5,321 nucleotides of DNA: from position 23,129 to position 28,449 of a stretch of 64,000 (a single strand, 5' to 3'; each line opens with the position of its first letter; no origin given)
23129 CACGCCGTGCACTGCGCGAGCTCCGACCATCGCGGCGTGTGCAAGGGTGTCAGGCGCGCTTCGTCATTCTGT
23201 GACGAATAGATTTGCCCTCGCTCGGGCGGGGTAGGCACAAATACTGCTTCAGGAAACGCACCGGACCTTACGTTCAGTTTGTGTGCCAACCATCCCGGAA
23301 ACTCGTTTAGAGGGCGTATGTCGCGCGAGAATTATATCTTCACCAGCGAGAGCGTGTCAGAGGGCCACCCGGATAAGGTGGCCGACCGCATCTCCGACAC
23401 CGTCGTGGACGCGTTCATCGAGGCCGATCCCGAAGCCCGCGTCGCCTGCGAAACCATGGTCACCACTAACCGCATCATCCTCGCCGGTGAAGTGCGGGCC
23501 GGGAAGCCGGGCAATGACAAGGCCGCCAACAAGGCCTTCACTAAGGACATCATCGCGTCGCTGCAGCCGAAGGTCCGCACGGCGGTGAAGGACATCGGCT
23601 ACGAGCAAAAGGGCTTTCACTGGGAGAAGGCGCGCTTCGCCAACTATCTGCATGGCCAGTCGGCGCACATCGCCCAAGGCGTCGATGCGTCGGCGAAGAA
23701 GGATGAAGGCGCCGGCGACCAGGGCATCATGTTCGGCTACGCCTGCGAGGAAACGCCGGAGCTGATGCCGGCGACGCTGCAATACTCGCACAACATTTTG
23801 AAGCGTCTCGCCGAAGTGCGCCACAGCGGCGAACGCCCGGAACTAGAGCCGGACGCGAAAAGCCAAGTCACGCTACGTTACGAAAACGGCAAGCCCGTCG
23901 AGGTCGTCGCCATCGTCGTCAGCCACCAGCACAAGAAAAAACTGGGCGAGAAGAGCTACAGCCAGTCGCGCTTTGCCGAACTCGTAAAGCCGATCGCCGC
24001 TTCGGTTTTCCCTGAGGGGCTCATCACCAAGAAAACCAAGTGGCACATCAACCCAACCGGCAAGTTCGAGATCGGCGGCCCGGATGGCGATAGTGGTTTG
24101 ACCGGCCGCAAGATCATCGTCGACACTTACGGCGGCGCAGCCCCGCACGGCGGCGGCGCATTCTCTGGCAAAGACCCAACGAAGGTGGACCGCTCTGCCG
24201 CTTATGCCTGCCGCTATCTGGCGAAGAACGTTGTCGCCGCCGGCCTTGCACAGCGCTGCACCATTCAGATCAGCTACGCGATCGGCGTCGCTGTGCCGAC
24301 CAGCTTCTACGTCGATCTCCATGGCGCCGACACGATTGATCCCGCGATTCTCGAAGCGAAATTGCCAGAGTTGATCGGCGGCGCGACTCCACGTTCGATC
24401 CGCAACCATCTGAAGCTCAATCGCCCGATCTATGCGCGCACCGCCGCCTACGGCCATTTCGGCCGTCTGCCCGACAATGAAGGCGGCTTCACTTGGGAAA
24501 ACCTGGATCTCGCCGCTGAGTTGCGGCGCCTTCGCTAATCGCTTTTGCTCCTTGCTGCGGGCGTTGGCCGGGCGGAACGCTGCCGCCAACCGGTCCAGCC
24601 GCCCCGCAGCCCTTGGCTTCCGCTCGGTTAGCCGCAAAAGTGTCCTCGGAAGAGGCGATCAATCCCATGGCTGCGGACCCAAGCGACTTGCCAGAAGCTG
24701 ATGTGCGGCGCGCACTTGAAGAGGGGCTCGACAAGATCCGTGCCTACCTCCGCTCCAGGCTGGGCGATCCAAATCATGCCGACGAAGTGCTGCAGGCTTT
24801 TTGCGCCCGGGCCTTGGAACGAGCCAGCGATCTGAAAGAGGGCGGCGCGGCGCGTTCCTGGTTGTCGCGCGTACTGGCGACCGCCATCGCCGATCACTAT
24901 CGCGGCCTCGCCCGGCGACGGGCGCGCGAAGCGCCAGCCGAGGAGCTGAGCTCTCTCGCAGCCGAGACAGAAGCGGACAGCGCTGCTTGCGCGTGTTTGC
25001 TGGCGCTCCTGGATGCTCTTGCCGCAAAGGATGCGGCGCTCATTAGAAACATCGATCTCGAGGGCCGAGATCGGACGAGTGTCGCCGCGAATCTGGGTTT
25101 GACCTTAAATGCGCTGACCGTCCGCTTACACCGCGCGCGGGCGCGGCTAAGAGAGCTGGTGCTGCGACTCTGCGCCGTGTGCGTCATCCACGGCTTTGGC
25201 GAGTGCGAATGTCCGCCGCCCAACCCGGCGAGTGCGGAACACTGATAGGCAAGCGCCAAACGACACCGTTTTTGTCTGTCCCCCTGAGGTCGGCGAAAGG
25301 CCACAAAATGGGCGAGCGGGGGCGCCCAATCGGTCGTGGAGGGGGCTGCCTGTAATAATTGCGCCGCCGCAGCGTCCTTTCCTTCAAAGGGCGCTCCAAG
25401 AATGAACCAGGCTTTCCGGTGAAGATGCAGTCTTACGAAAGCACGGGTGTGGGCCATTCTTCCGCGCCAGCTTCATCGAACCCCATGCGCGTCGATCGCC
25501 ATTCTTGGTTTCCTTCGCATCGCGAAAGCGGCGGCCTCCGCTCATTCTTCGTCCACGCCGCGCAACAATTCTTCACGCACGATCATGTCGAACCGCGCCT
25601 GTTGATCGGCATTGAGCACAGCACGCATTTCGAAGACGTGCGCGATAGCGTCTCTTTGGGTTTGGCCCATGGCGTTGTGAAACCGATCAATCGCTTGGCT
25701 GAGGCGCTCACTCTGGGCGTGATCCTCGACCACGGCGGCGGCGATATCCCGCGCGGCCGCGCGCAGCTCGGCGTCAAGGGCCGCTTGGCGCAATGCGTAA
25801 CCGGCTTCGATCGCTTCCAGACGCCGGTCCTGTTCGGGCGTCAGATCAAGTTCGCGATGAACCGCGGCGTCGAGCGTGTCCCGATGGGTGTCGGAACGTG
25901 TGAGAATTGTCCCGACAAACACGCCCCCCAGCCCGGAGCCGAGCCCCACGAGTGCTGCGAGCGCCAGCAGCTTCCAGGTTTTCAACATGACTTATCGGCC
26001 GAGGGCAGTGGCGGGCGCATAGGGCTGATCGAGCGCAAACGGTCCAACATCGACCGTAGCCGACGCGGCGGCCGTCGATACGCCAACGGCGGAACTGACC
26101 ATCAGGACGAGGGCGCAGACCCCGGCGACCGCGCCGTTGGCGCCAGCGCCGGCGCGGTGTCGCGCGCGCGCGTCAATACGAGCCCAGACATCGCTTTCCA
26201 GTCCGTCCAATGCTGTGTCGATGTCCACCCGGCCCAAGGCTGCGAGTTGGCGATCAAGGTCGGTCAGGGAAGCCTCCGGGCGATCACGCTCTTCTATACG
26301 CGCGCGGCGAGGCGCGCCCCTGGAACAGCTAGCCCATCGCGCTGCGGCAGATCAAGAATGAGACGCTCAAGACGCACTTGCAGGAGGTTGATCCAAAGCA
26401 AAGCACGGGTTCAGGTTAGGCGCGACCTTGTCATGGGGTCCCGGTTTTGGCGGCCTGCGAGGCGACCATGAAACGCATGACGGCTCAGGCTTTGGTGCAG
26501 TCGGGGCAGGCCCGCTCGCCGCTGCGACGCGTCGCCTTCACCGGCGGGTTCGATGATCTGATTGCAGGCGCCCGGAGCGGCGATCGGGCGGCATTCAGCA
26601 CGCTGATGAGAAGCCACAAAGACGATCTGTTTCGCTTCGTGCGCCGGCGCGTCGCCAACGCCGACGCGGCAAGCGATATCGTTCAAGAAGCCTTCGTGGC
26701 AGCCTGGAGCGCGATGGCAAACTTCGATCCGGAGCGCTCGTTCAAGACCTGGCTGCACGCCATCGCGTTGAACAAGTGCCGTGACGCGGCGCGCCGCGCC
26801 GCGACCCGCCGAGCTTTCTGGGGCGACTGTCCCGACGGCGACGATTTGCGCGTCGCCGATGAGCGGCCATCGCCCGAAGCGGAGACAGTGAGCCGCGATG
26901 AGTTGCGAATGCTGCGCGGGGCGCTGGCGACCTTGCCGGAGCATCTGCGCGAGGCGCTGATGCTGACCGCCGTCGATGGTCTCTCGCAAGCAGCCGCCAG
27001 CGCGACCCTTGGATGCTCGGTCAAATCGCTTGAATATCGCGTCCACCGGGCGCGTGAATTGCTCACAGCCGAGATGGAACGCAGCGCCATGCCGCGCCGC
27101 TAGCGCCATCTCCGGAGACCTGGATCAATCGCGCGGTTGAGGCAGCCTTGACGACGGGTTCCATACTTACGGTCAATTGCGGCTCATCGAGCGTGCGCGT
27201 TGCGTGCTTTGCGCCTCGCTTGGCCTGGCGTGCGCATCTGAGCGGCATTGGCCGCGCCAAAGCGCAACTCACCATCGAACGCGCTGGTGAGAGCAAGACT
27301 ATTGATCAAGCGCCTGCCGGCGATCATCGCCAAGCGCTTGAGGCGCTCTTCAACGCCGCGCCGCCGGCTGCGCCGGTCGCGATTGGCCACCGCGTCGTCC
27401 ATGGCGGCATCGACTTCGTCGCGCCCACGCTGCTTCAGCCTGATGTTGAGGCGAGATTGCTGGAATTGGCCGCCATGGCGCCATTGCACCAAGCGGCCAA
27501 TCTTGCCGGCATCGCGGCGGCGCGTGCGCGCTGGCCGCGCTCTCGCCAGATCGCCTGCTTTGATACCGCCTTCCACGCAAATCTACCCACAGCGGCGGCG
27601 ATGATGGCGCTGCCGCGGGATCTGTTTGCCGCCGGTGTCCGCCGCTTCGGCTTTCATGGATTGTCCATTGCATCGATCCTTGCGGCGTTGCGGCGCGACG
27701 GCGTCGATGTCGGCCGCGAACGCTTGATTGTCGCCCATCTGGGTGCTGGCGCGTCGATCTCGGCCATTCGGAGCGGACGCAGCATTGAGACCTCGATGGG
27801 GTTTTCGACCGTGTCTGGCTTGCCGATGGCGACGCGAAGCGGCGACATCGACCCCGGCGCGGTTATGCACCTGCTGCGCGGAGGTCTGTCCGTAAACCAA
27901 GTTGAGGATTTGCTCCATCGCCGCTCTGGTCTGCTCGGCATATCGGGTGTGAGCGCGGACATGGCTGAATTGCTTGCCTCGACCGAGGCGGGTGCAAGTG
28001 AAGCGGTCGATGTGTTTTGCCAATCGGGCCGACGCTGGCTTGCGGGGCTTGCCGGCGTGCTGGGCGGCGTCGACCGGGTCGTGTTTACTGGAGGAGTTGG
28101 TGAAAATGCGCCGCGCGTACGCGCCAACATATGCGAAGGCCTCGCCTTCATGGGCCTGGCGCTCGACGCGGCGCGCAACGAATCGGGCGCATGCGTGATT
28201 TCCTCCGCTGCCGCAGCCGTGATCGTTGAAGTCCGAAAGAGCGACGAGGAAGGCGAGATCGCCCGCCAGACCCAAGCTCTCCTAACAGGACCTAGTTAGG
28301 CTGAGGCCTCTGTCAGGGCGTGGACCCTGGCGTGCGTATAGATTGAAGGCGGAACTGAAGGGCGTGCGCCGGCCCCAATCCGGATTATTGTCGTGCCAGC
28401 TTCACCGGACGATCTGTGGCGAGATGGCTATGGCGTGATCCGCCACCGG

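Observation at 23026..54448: Three homologous ~70-72 nt hairpin elements at the predicted +1 of ECF promoters: candidate new structured RNA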

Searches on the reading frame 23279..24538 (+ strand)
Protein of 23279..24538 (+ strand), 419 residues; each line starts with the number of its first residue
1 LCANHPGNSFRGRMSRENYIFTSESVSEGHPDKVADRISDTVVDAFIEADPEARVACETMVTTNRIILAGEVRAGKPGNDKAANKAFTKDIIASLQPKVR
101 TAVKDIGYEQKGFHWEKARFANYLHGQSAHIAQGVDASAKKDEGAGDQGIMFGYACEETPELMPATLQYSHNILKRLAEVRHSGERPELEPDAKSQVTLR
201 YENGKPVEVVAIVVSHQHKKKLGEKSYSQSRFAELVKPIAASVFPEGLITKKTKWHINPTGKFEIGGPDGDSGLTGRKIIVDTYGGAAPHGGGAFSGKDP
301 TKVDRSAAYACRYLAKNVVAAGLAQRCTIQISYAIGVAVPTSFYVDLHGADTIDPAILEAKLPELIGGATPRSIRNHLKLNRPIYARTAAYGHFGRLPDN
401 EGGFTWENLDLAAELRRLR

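Call 13: search_protein_families(library=pfam, proteins=[window:23279-24538:+])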
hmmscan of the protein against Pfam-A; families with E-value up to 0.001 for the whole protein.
window:23279-24538:+ (419 aa): 3 families
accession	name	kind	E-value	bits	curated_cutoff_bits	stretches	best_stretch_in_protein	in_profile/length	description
PF02773.21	S-AdoMet_synt_C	-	1.1e-56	191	25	1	265-407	1-137/138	S-adenosylmethionine synthetase, C-terminal domain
PF02772.21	S-AdoMet_synt_M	-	1.8e-40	138.3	29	1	143-263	2-120/120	S-adenosylmethionine synthetase, central domain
PF00438.25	S-AdoMet_synt_N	-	4e-33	114.3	33.1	1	18-129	1-99/99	S-adenosylmethionine synthetase, N-terminal domain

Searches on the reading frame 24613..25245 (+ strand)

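Call 13: search_protein_families(library=pfam, proteins=[window:24613-25245:+])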
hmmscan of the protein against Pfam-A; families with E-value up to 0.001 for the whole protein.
window:24613-25245:+ (210 aa): 2 families
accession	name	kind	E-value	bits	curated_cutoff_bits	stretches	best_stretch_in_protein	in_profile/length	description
PF04542.20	Sigma70_r2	-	3.4e-08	33.6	24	1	39-101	6-70/71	Sigma-70 region 2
PF08281.18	Sigma70_r4_2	-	5e-05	23.3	25.7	1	128-179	3-54/54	Sigma-70, region 4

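Call 91: search_protein_families(library=ncbifam, proteins=[window:24613-25245:+], max_evalue=0.001)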
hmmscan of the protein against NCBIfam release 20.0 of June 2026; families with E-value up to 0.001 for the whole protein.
window:24613-25245:+ (210 aa): 39 families (the best 25 are shown)
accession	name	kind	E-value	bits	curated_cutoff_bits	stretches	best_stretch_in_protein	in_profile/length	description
TIGR02959.1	SigZ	equivalog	1.8e-23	83.2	168.65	1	41-189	7-154/170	RNA polymerase sigma factor SigZ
NF007215.0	PRK09637.1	equivalog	1.8e-22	80.2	212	1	40-189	12-160/181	RNA polymerase sigma factor SigZ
TIGR02989.1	Sig-70_gvs1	subfamily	1.5e-14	54.2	124.55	1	40-181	12-156/158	RNA polymerase sigma-70 factor, Rhodopirellula/Verrucomicrobium family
TIGR02937.1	sigma70-ECF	superfamily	2.8e-11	43.3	42.9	1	34-181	6-163/165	sigma-70 family RNA polymerase sigma factor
NF009164.0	PRK12511.1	equivalog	8e-11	41.8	185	1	37-182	12-158/182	RNA polymerase sigma factor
TIGR02983.1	SigE-fam_strep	subfamily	8.2e-09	35.6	141.55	1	35-183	12-158/162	SigE family RNA polymerase sigma factor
NF058625.1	sigma_PG0214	equivalog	1.5e-08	34.5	130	1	47-184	22-162/170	GFO_1088 family ECF-type sigma factor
NF007227.0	PRK09645.1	subfamily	1.9e-08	34.4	202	1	36-180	20-167/177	sigma-70 family RNA polymerase sigma factor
TIGR02947.1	SigH_actino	hypoth_equivalog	2.5e-08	33.8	251.55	1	51-184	33-180/193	RNA polymerase sigma-70 factor, TIGR02947 family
NF009188.0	PRK12536.1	subfamily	2.6e-08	34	250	1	28-176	29-179/190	RNA polymerase sigma factor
NF009196.0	PRK12544.1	equivalog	9.1e-08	31.7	287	0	131-182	144-195/208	RNA polymerase factor sigma-70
TIGR02943.1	Sig70_famx1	hypoth_equivalog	4.6e-07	29.8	162.2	0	40-112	13-85/188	RNA polymerase sigma-70 factor, TIGR02943 family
NF004113.0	PRK05602.1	equivalog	5.7e-07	29.3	208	1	31-184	47-202/211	RNA polymerase sigma factor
TIGR02950.1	SigM_subfam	subfamily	1.3e-06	28.3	147.95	1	41-182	12-157/159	RNA polymerase sigma factor, SigM family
NF041236.1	CAS_III-E_sigma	exception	1.7e-06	28.2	100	1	39-183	31-204/206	type III-E CRISPR-associated RpoE-like sigma factor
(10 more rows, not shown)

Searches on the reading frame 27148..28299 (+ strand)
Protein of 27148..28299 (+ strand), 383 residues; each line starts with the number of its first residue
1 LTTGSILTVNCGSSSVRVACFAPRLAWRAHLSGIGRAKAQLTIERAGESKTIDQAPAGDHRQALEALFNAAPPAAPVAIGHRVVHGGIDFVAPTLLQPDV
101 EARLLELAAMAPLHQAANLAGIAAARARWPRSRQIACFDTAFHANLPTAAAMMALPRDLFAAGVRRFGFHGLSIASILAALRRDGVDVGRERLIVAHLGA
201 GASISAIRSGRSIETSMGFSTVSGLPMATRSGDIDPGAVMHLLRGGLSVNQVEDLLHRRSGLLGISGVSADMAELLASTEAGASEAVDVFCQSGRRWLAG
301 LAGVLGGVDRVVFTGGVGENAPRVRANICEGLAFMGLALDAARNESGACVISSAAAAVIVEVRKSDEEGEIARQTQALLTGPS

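Call 41: search_protein_families(library=pfam, proteins=[window:27148-28299:+], max_evalue=0.001)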
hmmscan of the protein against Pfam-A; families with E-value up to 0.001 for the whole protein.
window:27148-28299:+ (383 aa): 1 family
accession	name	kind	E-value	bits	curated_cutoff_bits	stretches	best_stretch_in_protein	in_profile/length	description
PF00871.23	Acetate_kinase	-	3.6e-93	312.8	22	1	6-373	2-392/392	Acetokinase family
